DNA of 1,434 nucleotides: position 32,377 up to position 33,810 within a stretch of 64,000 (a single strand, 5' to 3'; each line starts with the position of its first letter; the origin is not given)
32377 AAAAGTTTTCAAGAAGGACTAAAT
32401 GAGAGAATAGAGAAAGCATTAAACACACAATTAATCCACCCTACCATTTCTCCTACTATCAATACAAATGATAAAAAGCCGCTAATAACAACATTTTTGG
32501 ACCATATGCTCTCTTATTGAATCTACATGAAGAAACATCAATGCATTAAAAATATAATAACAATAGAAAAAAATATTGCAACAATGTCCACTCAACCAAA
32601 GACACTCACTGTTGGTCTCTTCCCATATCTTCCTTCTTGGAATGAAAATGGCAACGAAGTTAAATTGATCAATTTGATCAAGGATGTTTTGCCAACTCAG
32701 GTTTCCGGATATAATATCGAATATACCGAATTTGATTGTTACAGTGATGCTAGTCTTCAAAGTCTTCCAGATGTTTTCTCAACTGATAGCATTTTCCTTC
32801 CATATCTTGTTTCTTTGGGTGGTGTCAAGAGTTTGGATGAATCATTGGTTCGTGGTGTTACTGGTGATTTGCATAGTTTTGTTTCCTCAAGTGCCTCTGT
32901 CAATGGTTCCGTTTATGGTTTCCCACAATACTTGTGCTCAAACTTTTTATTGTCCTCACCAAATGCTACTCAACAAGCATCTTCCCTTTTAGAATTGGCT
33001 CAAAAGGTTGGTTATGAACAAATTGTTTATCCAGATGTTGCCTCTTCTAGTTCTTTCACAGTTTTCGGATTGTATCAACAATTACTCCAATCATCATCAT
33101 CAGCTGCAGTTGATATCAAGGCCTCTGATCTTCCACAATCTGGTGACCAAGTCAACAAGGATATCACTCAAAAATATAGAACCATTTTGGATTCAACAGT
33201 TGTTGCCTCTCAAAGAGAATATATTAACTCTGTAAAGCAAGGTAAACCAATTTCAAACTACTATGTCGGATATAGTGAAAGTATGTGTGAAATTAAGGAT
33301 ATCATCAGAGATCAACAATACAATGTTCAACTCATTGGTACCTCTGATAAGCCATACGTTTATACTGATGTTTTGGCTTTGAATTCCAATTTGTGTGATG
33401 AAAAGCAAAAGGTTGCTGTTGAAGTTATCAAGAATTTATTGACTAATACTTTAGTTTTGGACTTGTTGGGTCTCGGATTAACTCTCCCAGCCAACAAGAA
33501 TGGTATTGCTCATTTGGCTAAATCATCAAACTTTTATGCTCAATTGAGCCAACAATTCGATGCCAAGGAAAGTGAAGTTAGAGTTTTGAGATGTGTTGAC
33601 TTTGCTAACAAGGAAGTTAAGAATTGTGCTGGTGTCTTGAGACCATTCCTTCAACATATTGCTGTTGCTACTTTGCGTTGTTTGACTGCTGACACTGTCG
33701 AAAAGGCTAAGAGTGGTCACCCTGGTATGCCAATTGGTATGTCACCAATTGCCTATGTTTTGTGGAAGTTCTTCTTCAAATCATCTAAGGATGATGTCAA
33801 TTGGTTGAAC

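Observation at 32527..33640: Transketolase carries an unexplained ~370-residue N-terminal domain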

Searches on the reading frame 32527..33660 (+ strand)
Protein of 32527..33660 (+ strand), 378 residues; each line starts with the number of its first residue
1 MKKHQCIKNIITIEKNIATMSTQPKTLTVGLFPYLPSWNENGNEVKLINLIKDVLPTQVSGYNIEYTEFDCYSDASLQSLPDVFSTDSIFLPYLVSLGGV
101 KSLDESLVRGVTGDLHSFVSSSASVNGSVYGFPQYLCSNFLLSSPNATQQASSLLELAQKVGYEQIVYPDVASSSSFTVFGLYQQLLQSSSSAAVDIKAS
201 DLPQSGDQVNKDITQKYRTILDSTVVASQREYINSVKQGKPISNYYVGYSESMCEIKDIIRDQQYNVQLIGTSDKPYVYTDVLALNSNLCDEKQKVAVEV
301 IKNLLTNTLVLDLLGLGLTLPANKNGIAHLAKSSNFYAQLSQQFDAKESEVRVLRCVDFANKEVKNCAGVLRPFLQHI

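Call 3: search_protein_families(library=pfam, proteins=[window:32527-33660:+], max_evalue=1)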
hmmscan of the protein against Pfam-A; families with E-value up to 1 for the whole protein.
window:32527-33660:+ (378 aa): 2 families
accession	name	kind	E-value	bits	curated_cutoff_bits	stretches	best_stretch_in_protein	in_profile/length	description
PF22156.1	Thiaminase_I-like_N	-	5e-78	260.2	27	1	139-273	1-136/136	Thiaminase I-like, N-terminal domain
PF03662.20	Glyco_hydro_79n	-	0.063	12.7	23.1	1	129-248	167-290/318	Glycosyl hydrolase family 79, N-terminal domain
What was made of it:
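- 32584..33651 (+): Thiaminase I domain (native residues 1-356), class II solute-binding-protein fold, with no signal peptide. Pfam PF22156, E=4e-77 (call 3).
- Closest known: Bacterial thiaminase I. Different: It falls in a separate Pfam family, PF22156 (call 3).
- Checked: A separate domain lies ahead of them: Thiaminase_I-like_N at 139-273, E=4e-77 (call 3).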

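Call 4: search_protein_families(library=ncbifam, proteins=[window:32527-33660:+], max_evalue=1)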
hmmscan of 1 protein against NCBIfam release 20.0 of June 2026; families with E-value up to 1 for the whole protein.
window:32527-33660:+ (378 aa): 1 family
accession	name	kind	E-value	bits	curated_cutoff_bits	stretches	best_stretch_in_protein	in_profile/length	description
TIGR04541.1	thiaminase_BcmE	equivalog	1e-22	80.6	175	1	23-348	26-366/381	thiamine pyridinylase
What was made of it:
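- On Bacterial BcmE-type thiaminase I (NCBIfam TIGR04541 equivalog): 80.6 bits, E=1e-22 (call 4).
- Closest known: Bacterial thiaminase I. Different: The Naegleria domain scores 80.6 bits against TIGR04541, below its cut-off of 175 (call 4).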

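Call 5: search_solved_structures(query=window:32527-33660:+, max_evalue=10, show_alignments=2)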
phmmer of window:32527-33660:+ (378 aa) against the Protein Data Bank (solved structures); distinct sequences matched with E-value up to 10: 7.
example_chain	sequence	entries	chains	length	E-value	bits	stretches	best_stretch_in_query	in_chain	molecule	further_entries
4hcw_A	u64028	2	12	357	5.5e-233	775.4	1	20-375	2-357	thiaminase-I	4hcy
4kys_A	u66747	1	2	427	1.9e-14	56.8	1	23-307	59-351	Thiamine pyridinylase I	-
2thi_A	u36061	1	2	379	6.6e-14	55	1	25-291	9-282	THIAMINASE I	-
4thi_A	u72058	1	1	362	1.2e-13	54.2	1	26-291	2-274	PROTEIN (THIAMINASE I)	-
3thi_A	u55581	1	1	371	1.3e-13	54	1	26-291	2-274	PROTEIN (THIAMINASE I)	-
9n9p_D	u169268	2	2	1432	0.71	12.2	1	192-245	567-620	DNA-directed RNA polymerase subunit beta'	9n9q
9xf5_A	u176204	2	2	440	1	11.6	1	78-136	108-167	ABC transporter substrate-binding protein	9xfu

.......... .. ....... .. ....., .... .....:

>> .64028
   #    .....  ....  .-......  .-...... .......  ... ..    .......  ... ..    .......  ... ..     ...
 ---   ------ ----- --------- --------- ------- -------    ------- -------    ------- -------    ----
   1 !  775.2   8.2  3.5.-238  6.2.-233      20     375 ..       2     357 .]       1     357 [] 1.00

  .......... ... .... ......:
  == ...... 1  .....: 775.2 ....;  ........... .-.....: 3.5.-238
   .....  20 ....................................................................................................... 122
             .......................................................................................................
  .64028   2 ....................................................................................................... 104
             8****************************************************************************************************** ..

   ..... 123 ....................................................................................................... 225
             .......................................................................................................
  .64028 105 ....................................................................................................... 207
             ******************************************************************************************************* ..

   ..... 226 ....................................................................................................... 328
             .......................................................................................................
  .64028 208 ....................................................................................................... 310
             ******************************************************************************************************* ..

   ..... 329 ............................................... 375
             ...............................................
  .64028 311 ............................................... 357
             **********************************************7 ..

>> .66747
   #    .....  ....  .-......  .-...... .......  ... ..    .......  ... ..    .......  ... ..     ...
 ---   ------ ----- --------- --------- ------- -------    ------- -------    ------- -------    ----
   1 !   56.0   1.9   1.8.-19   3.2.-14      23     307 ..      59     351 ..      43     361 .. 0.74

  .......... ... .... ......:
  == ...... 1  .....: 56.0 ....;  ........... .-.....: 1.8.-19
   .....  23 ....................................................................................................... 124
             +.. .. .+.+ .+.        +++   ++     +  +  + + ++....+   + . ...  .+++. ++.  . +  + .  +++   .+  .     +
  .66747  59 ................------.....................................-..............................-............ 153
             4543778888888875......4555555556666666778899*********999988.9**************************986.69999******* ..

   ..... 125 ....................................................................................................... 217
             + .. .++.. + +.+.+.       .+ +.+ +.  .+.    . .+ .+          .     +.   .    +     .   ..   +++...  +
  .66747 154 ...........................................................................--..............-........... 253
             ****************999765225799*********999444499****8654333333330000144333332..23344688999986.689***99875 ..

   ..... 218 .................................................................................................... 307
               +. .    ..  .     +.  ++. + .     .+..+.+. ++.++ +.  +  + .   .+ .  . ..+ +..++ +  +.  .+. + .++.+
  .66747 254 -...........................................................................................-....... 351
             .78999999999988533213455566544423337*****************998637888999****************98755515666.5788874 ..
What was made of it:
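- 32584..33651 (+): 100% identical to PDB 4hcw_A/4hcy, E=5.5e-233 (call 5).
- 33649..33657 (+): Junction: a three-residue turn Leu356-Gln357-His358 between the last thiaminase helix (342-355) and the first TK helix (359-375). There is no linker, and the motif [KR]P[FYH][LIV]QH is conserved in the fusions. The PDB construct ends exactly at Leu356 (call 5).
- Residues 20-375 are 100% identical to 4hcw_A (call 5). The crystallised chain (4HCW) ends exactly at Leu356, one residue before the conserved Gln-His of the junction (call 5). That pattern resembles the engineered thiamin-trapping Cys-to-Ser mutant seen in 4KYS (call 5 alignment). The sequence is 100% identical to a thiaminase I structure (call 5).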

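Call 14: find_homologous_proteins(query=window:32584-33660:+, max_evalue=0.001)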
Query window:32584-33660:+: 5216 candidates shared short words with the query, none scored E <= 0.001.
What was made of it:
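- Tried and rejected: The word-indexed protein search with the N-domain alone returned nothing (call 14), although the protein is in that collection.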

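Call 24: search_protein_representatives(protein=window:32584-33660:+)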
Query: 359 residues. Proteins with E-value up to 0.001 (for the whole library): 59; up to 1e-10: 8; up to 1e-30: 1. The best 59 are listed.
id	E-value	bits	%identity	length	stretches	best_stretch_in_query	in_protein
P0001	2.1e-117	408.4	56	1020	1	5-359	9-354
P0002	3.1e-19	85.8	32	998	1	40-358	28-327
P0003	8.4e-17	77.8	29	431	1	7-296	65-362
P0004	5.6e-15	71.8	33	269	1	33-291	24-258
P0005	1.4e-13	67.2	24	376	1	7-292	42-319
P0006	5.8e-12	61.9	27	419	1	2-336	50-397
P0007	6.8e-11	58.4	29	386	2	3-142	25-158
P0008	9.9e-11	57.8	29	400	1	6-327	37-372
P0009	1.6e-09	53.9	27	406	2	32-143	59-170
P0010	4.7e-09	52.3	28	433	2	4-147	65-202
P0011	6.2e-09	51.9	26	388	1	2-295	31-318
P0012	7.7e-09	51.6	25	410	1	3-293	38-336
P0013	1.0e-08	51.2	24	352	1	1-292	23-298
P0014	4.1e-08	49.2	26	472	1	6-304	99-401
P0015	1.2e-07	47.7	27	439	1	4-299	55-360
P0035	3.4e-05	39.6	26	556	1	6-287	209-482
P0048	3.0e-04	36.5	35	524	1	2-129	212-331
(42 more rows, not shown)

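Call 25: search_protein_families(library=pfam, proteins=[P0001, P0002, P0003, P0004, P0005, P0035, P0048], max_evalue=0.001)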
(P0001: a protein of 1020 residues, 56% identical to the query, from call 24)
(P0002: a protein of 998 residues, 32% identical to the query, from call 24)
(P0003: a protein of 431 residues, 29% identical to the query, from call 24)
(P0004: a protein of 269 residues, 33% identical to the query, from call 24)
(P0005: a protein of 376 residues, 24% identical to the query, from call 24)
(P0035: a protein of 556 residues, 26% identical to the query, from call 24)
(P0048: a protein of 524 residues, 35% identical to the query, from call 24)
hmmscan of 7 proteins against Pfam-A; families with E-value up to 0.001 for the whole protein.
P0001 (1020 aa): 5 families
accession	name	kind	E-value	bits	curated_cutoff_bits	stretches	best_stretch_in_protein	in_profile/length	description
PF00456.26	Transketolase_N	-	1e-133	445.9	22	1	354-683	4-333/334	Transketolase, thiamine diphosphate binding domain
PF22156.1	Thiaminase_I-like_N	-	2e-79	264.7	27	1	116-251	1-136/136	Thiaminase I-like, N-terminal domain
PF02779.29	Transket_pyr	-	1.6e-49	168.4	27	1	698-870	1-173/174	Transketolase, pyrimidine binding domain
PF22613.1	Transketolase_C_1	-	1e-32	113.1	27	1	883-988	1-113/113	Transketolase-like TK C-terminal domain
PF02780.25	Transketolase_C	-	4e-09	36.9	25.9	1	889-992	6-124/124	Transketolase, C-terminal domain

P0002 (998 aa): 6 families
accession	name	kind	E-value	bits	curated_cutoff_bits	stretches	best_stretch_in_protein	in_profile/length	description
PF00456.26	Transketolase_N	-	1.3e-137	458.7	22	1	326-658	2-334/334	Transketolase, thiamine diphosphate binding domain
PF02779.29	Transket_pyr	-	5.8e-47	160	27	1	675-843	3-171/174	Transketolase, pyrimidine binding domain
PF22613.1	Transketolase_C_1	-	1.1e-33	116.2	27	1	858-966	1-113/113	Transketolase-like TK C-terminal domain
PF02780.25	Transketolase_C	-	3.9e-07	30.5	25.9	1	870-970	9-124/124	Transketolase, C-terminal domain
PF13416.11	SBP_bac_8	-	0.00021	21.6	27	1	44-287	34-277/279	Bacterial extracellular solute-binding protein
PF13292.11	DXP_synthase_N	-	0.00041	20.2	21.2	0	378-512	60-176/274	1-deoxy-D-xylulose-5-phosphate synthase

P0003 (431 aa): 3 families
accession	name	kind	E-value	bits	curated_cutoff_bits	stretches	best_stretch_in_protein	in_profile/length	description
PF22141.1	Thiaminase-1_dom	-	6.7e-46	156.5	27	1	170-315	1-146/146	Thiaminase-1 domain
PF01547.30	SBP_bac_1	-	8.6e-06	26.4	26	1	78-357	8-306/307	Bacterial extracellular solute-binding protein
PF13416.11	SBP_bac_8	-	4.2e-05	23.9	27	1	109-365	36-257/279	Bacterial extracellular solute-binding protein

P0004 (269 aa): 0 families

P0005 (376 aa): 2 families
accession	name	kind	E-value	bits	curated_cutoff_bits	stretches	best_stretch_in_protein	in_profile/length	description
PF13416.11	SBP_bac_8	-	2.9e-09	37.6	27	1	85-320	35-251/279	Bacterial extracellular solute-binding protein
PF01547.30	SBP_bac_1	-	2.1e-08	35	26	1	50-316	3-304/307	Bacterial extracellular solute-binding protein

P0035 (556 aa): 3 families
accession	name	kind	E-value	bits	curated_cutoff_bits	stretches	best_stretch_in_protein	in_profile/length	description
PF22141.1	Thiaminase-1_dom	-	1.2e-15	58.4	27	1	314-445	1-145/146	Thiaminase-1 domain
PF07523.18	Big_3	-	1e-07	32.5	21.2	1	132-199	2-67/68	Bacterial Ig-like domain (group 3)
PF00404.24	Dockerin_1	-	2.5e-05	24.8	22.9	1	45-95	1-52/57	Dockerin type I domain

P0048 (524 aa): 0 families

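Call 50: find_encoding_contigs(protein=P0001, flank=3000, max_places=2)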
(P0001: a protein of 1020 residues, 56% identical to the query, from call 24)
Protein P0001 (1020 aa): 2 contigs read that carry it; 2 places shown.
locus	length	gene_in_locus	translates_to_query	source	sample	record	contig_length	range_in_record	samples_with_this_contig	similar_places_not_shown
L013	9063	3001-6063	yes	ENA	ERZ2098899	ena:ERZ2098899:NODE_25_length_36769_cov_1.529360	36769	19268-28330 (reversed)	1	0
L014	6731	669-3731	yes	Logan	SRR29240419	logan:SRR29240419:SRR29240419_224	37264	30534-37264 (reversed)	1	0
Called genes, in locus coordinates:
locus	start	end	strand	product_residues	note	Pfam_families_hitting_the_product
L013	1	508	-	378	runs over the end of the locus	PF12937:F-box-like (faint)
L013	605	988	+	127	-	-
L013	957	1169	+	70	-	PF01625:PMSR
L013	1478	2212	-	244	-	PF03943:TAP_C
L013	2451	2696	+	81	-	-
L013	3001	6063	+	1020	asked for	PF22156:Thiaminase_I-like_N, PF00456:Transketolase_N, PF02779:Transket_pyr, PF02780:Transketolase_C, PF22613:Transketolase_C_1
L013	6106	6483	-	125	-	-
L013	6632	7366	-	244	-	-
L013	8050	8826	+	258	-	PF00892:EamA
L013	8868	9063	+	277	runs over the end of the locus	PF00892:EamA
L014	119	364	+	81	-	-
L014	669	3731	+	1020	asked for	PF22156:Thiaminase_I-like_N, PF00456:Transketolase_N, PF02779:Transket_pyr, PF02780:Transketolase_C, PF22613:Transketolase_C_1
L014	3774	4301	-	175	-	-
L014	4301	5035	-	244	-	-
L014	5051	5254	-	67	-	-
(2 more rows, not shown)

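Call 59: search_protein_families(library=pfam, proteins=[L002:3325-4221:+], max_evalue=0.001)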
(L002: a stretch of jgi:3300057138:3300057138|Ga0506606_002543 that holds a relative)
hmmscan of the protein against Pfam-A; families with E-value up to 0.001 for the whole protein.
L002:3325-4221:+ (299 aa): 0 families

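Call 76: predict_structure(alignment_id=A3)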
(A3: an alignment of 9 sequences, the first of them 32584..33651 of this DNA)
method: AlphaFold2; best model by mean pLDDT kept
length: 356 residues; sequences in the alignment: 9
mean_pLDDT: 90.5   pTM: 0.88
mean pLDDT of the five models: 90.5, 90.5, 89.3, 89.3, 87.4
residues with pLDDT >= 90: 257; 70-90: 90; 50-70: 7; < 50: 2
segments of 3 or more residues with pLDDT < 50: none
pLDDT, mean of each block of 10 residues (from residue 1): 75 80 84 94 94 75 93 92 96 95 94 94 93 93 89 84 85 83 93 93 90 94 94 92 93 89 95 97 95 92 94 93 92 89 89 91
secondary structure, 60 per line:
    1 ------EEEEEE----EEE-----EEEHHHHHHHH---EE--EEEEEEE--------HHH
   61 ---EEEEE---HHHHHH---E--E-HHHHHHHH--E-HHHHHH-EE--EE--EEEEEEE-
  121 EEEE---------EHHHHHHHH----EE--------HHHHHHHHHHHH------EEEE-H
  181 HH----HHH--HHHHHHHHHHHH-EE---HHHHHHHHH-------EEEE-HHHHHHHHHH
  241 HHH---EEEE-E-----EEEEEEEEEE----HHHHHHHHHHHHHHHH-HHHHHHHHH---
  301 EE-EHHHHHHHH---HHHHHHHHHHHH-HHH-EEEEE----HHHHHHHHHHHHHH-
elements in order: E7-12 E17-19 E25-27 H28-35 E43-49 E64-68 H72-77 H86-93 H98-103 E113-119 E121-124 H135-142 H157-168 E175-178 H192-203 H210-218 E226-229 H231-243 E247-250 E258-267 H272-287 H289-297 H305-312 H316-327 E333-337 H342-355
